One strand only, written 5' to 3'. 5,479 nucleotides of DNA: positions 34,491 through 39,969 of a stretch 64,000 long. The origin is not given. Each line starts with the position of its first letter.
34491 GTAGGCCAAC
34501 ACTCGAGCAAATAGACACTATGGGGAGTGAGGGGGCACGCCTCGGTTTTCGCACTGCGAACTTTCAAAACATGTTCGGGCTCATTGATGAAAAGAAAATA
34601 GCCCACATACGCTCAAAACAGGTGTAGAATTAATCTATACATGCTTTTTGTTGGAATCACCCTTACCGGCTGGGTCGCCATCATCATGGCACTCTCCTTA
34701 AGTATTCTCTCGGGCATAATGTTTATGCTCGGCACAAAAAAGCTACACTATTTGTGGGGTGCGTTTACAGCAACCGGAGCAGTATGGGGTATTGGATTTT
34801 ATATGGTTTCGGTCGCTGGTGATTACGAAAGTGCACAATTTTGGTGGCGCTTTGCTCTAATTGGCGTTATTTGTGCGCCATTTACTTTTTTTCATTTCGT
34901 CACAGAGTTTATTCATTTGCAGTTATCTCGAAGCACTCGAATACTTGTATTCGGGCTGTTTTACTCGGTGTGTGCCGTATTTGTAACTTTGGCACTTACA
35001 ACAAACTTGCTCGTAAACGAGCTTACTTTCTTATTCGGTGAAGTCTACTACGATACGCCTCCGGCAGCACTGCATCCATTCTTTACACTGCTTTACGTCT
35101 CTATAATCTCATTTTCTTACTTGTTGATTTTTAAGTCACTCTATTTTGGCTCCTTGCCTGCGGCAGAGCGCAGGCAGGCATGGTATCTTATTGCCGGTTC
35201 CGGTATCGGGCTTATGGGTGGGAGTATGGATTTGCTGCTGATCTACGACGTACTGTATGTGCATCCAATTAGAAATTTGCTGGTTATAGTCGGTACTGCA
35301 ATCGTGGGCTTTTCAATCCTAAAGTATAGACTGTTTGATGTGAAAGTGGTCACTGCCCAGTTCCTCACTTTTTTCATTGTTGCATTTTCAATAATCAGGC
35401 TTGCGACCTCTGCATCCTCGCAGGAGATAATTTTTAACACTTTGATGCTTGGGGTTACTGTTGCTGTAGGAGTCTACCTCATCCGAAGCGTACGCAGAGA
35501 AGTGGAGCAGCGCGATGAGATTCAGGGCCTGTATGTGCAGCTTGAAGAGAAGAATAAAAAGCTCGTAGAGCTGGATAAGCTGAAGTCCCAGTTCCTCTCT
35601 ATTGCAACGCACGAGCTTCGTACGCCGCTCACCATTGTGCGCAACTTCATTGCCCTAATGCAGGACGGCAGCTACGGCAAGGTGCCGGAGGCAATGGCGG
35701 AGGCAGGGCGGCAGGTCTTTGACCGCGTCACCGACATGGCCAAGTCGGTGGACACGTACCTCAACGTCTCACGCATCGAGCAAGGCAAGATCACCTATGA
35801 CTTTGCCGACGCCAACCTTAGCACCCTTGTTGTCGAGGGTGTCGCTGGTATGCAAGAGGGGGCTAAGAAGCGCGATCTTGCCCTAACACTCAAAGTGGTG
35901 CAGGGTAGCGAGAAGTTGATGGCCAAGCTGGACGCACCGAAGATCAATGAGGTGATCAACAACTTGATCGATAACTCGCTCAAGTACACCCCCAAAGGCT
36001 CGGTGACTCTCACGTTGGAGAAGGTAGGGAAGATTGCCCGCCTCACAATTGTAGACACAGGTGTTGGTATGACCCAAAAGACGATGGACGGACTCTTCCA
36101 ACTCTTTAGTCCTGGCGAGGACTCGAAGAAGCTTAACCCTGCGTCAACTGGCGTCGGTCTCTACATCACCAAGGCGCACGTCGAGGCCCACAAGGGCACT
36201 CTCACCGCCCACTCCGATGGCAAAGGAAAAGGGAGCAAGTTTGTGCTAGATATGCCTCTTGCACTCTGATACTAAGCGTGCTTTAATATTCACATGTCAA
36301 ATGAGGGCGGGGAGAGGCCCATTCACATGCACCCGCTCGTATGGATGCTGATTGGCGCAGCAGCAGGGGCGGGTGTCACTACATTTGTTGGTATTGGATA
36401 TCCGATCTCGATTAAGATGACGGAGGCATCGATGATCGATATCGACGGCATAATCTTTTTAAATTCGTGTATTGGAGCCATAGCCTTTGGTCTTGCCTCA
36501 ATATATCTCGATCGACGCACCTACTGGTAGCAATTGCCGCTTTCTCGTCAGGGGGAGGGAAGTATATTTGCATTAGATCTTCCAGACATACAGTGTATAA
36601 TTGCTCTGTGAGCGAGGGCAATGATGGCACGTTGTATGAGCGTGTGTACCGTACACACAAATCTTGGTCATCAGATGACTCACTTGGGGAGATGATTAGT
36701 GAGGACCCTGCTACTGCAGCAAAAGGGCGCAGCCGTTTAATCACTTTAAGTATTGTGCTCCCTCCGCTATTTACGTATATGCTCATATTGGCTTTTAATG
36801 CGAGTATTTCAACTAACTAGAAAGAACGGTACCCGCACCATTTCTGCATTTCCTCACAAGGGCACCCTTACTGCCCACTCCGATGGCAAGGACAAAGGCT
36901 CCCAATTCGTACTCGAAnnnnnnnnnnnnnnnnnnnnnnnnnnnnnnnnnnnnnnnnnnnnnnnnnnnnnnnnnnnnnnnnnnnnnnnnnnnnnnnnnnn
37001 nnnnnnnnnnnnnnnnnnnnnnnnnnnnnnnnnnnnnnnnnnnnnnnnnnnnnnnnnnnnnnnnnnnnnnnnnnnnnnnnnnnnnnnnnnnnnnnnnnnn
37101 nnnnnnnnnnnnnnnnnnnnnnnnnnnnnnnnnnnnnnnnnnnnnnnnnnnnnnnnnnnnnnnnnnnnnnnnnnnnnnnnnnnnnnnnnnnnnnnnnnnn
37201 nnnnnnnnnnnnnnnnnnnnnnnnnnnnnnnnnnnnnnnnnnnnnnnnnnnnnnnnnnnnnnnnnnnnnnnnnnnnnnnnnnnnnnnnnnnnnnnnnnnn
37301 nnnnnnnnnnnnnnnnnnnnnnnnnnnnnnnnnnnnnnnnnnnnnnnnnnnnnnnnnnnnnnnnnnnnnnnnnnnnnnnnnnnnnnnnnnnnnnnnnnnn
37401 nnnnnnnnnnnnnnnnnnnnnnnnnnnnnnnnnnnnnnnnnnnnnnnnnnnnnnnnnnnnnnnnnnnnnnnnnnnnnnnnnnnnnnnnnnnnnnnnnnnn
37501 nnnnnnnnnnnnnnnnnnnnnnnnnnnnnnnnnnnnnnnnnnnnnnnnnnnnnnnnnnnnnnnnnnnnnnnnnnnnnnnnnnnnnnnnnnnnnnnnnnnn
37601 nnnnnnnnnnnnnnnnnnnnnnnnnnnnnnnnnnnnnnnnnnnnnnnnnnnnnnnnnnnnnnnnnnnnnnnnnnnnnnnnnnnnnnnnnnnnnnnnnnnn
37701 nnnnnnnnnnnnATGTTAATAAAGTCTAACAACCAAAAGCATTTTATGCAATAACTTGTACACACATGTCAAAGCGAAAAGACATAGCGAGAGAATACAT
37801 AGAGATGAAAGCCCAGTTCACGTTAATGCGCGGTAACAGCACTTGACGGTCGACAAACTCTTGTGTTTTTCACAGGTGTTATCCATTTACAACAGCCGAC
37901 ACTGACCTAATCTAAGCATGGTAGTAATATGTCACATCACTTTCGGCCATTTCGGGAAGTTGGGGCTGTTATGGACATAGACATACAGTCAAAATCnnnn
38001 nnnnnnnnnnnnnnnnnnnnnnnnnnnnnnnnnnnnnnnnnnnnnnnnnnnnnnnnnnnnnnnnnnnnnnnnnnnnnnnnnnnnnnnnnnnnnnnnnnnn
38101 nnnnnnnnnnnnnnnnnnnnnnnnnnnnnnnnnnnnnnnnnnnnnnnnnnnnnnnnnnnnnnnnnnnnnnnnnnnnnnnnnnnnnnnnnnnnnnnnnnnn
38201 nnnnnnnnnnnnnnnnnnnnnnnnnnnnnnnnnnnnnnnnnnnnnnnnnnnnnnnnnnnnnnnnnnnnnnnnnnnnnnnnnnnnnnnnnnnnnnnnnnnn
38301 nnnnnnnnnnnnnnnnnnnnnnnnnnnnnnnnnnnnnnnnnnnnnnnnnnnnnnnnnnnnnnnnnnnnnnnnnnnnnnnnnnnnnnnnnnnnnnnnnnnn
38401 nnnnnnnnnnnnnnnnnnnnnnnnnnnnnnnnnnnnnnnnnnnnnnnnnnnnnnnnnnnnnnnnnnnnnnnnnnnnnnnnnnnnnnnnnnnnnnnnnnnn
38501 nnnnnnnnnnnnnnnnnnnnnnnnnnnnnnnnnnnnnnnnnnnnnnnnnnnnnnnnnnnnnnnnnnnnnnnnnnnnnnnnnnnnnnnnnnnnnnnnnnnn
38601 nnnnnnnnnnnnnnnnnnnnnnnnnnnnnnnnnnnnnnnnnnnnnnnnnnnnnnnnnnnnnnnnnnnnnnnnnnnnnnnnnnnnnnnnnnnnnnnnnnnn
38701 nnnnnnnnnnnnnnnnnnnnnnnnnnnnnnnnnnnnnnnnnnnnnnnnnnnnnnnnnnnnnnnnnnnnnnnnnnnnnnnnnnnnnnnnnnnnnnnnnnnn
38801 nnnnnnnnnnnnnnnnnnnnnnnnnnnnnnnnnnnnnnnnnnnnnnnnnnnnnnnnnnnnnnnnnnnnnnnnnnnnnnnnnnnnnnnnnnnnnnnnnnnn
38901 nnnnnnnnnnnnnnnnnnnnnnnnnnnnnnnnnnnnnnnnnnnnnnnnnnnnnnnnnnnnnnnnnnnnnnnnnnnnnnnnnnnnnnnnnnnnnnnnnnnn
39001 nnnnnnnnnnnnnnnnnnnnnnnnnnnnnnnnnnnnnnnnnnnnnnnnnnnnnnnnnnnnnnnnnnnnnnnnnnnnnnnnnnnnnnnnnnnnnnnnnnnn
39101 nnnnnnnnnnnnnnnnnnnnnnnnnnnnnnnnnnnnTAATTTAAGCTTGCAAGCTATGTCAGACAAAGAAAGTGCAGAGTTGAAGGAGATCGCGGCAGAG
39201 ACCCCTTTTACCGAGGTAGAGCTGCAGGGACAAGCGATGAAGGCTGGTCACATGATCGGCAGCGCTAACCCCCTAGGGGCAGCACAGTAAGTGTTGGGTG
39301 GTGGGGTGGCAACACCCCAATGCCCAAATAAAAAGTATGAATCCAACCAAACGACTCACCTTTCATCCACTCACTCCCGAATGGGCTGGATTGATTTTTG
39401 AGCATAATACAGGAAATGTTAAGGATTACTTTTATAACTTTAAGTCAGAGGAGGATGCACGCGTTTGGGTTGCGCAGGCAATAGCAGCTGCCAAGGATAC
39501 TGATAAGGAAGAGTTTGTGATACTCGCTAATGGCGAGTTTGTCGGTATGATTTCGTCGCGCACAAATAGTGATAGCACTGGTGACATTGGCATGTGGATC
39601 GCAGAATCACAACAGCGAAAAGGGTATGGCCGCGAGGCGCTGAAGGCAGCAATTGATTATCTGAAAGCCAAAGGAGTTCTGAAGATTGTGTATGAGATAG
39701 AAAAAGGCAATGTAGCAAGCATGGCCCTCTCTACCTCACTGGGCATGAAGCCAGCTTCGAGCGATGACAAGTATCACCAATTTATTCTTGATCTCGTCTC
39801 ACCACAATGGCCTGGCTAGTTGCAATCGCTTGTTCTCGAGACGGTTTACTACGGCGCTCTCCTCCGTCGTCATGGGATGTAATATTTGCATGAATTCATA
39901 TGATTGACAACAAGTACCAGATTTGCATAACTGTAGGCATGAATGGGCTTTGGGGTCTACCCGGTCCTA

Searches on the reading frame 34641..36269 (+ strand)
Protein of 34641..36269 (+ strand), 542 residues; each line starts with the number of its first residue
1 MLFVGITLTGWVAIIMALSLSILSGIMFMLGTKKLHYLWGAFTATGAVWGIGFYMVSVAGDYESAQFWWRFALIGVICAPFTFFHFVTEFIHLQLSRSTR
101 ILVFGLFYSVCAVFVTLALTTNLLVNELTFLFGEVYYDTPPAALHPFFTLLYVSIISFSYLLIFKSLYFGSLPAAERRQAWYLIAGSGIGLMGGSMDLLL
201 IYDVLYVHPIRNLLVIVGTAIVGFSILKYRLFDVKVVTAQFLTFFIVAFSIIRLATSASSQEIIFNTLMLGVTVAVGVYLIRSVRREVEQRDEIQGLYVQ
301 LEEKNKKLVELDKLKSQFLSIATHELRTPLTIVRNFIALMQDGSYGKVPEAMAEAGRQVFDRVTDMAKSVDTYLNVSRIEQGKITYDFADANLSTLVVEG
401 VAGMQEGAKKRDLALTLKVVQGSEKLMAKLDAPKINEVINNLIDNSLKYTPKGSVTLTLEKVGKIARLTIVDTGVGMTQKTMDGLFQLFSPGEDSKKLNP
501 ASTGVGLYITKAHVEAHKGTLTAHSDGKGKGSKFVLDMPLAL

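Call 13: search_protein_families(library=pfam, proteins=[window:34641-36269:+], max_evalue=0.01)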
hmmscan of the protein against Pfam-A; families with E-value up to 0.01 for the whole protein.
window:34641-36269:+ (542 aa): 4 families
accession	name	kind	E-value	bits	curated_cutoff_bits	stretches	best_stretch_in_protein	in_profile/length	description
PF02518.31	HATPase_c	-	2.7e-19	70.1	26.4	1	431-541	2-110/111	Histidine kinase-, DNA gyrase B-, and HSP90-like ATPase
PF00512.31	HisKA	-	1.8e-10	41.2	26.9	1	315-382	2-66/66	His Kinase A (phospho-acceptor) domain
PF16927.11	HisKA_7TM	-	1.4e-07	32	28.6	1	19-234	7-222/224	N-terminal 7TM region of histidine kinase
PF13589.12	HATPase_c_3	-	0.00074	20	25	1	435-526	3-95/137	Histidine kinase-, DNA gyrase B-, and HSP90-like ATPase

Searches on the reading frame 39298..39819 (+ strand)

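Call 13: search_protein_families(library=pfam, proteins=[window:39298-39819:+], max_evalue=0.01)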
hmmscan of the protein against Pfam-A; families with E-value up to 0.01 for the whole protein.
window:39298-39819:+ (173 aa): 5 families
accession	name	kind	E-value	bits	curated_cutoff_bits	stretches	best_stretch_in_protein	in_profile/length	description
PF13302.13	Acetyltransf_3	-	2.2e-19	70.9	25.4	1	19-151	1-138/138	Acetyltransferase (GNAT) domain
PF00583.31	Acetyltransf_1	-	4.5e-14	53.1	20.7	1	50-149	15-115/116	Acetyltransferase (GNAT) family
PF13420.13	Acetyltransf_4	-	2.1e-06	28.3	24.3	1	43-151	22-135/155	Acetyltransferase (GNAT) domain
PF13508.13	Acetyltransf_7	-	7.1e-06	26.7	27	1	73-130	6-65/84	Acetyltransferase (GNAT) domain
PF13673.13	Acetyltransf_10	-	0.00034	21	23.6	1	69-138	28-96/128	Acetyltransferase (GNAT) domain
